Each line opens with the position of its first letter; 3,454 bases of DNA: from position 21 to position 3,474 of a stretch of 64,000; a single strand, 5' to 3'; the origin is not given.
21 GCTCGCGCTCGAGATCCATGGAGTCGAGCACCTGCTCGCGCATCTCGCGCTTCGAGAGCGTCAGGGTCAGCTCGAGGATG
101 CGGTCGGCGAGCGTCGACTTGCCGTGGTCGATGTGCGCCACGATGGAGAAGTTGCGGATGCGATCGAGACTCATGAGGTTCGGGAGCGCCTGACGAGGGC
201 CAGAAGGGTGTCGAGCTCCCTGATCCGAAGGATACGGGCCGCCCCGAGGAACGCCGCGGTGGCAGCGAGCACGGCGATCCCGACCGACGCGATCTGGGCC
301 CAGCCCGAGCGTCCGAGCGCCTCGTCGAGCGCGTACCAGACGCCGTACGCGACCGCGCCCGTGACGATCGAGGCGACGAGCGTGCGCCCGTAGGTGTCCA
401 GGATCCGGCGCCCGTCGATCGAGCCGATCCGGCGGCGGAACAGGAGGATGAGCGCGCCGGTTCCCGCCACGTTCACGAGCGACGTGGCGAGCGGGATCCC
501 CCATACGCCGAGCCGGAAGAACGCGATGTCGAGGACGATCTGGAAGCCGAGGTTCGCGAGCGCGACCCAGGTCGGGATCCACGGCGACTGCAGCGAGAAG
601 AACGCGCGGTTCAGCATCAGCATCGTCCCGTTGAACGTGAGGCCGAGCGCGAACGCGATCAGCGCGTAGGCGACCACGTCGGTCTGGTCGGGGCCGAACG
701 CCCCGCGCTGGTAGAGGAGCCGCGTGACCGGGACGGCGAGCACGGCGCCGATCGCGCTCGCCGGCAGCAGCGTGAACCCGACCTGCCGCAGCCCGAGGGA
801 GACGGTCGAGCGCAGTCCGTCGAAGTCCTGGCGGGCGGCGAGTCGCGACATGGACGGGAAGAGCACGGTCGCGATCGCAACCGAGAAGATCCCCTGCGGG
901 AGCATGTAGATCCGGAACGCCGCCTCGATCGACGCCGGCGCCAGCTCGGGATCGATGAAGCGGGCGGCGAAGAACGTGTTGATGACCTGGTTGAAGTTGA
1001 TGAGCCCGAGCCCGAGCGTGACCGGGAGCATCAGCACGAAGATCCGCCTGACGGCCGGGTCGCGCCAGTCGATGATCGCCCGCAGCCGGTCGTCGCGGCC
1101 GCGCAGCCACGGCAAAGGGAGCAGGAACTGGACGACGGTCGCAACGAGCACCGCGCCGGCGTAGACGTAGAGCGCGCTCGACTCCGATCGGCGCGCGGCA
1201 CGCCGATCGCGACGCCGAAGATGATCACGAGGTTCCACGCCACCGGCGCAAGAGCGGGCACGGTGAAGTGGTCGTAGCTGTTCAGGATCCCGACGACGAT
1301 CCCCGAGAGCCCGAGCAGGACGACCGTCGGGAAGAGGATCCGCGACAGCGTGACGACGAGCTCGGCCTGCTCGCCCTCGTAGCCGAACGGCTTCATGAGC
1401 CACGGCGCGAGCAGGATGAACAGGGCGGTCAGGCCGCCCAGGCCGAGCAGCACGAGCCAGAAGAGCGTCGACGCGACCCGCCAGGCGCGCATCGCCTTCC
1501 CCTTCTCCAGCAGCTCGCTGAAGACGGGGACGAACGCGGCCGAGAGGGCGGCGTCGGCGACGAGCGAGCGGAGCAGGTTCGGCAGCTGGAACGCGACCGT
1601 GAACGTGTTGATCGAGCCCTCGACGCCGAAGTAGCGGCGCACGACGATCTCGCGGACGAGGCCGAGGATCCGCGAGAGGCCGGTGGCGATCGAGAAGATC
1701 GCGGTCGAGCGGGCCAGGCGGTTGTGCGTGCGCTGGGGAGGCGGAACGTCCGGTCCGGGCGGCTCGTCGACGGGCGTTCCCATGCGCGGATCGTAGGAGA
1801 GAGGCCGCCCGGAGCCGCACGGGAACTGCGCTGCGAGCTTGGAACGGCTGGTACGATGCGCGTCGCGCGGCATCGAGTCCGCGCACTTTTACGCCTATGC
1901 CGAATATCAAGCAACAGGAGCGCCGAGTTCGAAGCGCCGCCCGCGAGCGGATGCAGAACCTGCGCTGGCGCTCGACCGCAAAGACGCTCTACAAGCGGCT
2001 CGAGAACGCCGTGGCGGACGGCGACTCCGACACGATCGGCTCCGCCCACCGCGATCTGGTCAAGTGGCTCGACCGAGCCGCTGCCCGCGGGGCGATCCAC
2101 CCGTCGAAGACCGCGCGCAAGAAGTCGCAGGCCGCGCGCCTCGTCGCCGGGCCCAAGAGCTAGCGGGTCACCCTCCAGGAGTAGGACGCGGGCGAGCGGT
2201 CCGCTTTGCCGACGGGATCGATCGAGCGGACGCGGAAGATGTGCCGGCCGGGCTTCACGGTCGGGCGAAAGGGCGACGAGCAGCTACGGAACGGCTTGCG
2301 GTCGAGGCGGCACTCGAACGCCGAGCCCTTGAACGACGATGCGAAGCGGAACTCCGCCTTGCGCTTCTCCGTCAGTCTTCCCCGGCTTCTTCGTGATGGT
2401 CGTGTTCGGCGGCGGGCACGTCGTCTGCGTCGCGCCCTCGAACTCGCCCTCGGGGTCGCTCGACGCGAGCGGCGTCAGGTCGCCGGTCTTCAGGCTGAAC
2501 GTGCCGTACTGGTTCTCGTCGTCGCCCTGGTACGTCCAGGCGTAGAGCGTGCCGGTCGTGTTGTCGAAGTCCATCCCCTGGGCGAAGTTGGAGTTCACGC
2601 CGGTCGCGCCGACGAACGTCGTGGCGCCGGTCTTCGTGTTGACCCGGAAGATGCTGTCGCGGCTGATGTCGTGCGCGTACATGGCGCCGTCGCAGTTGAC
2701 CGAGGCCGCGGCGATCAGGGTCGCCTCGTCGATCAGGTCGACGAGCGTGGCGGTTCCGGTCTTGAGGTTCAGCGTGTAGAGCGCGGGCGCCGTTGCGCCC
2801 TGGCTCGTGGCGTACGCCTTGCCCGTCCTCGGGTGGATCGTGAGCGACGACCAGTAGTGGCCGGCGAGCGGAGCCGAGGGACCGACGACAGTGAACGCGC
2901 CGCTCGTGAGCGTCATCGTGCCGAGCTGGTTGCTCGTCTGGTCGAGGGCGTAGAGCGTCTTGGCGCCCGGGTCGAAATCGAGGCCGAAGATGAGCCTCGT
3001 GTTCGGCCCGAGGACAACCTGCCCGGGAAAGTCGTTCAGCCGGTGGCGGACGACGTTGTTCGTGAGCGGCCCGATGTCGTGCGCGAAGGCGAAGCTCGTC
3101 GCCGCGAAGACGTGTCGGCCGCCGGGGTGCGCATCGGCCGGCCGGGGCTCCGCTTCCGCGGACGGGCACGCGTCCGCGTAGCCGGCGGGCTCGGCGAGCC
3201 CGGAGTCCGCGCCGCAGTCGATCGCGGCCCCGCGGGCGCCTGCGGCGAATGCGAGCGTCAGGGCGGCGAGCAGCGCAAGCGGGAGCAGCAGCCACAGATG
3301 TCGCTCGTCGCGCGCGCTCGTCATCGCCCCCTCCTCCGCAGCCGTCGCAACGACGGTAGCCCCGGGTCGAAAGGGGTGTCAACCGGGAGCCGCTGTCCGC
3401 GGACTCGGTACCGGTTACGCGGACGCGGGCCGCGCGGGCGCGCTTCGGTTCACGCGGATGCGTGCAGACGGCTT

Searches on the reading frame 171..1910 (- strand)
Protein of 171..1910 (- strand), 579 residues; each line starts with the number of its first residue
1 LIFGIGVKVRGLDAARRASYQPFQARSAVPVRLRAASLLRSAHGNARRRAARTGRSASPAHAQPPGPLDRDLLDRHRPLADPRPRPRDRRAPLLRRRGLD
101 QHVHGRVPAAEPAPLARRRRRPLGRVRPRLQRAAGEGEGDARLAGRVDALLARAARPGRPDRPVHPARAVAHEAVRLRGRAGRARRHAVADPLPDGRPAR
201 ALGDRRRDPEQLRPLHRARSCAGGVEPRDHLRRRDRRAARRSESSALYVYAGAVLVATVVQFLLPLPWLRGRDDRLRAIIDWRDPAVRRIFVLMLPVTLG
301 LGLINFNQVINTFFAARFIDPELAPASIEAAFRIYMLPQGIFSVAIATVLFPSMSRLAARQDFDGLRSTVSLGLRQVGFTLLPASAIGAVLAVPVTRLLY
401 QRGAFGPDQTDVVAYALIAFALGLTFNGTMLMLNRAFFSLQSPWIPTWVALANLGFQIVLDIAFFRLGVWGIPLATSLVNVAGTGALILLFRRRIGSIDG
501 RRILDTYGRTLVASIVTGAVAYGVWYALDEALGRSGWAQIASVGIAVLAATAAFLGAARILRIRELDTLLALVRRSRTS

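Call 73: search_protein_families(library=pfam, proteins=[window:171-1910:-], max_evalue=0.001)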
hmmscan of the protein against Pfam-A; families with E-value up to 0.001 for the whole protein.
window:171-1910:- (579 aa): 3 families
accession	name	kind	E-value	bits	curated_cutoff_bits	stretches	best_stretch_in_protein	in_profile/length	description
PF03023.19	MurJ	-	7.7e-55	186.7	27.4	1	245-524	154-432/451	Lipid II flippase MurJ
PF13440.11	Polysacc_synt_3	-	1.7e-05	24.7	23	1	287-400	174-284/293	Polysaccharide biosynthesis protein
PF01943.22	Polysacc_synt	-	9.8e-05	22.3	28.2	1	286-357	203-273/274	Polysaccharide biosynthesis protein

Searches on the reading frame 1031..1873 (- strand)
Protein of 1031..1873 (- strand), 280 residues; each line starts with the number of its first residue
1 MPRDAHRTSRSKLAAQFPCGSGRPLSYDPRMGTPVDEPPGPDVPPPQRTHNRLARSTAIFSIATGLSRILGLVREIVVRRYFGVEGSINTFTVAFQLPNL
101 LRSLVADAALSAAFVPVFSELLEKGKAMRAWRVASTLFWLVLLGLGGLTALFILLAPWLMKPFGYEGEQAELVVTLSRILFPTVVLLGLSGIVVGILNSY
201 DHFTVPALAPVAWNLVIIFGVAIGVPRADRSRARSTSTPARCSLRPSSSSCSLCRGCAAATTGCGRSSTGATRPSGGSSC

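Call 73: search_protein_families(library=pfam, proteins=[window:1031-1873:-], max_evalue=0.001)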
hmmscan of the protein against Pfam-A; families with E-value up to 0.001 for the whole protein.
window:1031-1873:- (280 aa): 2 families
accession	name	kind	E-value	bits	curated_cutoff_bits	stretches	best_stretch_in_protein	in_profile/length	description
PF03023.19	MurJ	-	2.6e-35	122.4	27.4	1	80-229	3-153/451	Lipid II flippase MurJ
PF01554.23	MatE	-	4.3e-07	30.2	24.9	1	108-211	46-149/161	MatE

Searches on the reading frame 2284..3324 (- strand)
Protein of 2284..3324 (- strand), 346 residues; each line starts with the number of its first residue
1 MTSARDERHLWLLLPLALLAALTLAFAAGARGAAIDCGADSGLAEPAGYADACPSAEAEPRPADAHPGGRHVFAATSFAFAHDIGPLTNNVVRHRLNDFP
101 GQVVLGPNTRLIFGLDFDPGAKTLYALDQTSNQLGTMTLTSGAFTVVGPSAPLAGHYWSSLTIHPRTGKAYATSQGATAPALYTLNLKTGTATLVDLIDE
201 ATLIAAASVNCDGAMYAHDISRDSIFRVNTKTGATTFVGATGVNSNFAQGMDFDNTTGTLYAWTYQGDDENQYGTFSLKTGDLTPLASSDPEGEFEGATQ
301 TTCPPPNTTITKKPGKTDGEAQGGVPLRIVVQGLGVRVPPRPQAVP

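Call 59: search_protein_families(library=pfam, proteins=[window:2284-3324:-], max_evalue=0.01)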
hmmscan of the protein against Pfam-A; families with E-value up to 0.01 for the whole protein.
window:2284-3324:- (346 aa): 2 families
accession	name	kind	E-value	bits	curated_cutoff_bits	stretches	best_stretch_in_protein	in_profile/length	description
PF14339.12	DUF4394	-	5.4e-10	39.5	29.6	0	163-201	182-223/230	Domain of unknown function (DUF4394)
PF21959.2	DUF6923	-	3.1e-07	30.9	27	1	117-262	42-190/234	Repeat of unknown function (DUF6923)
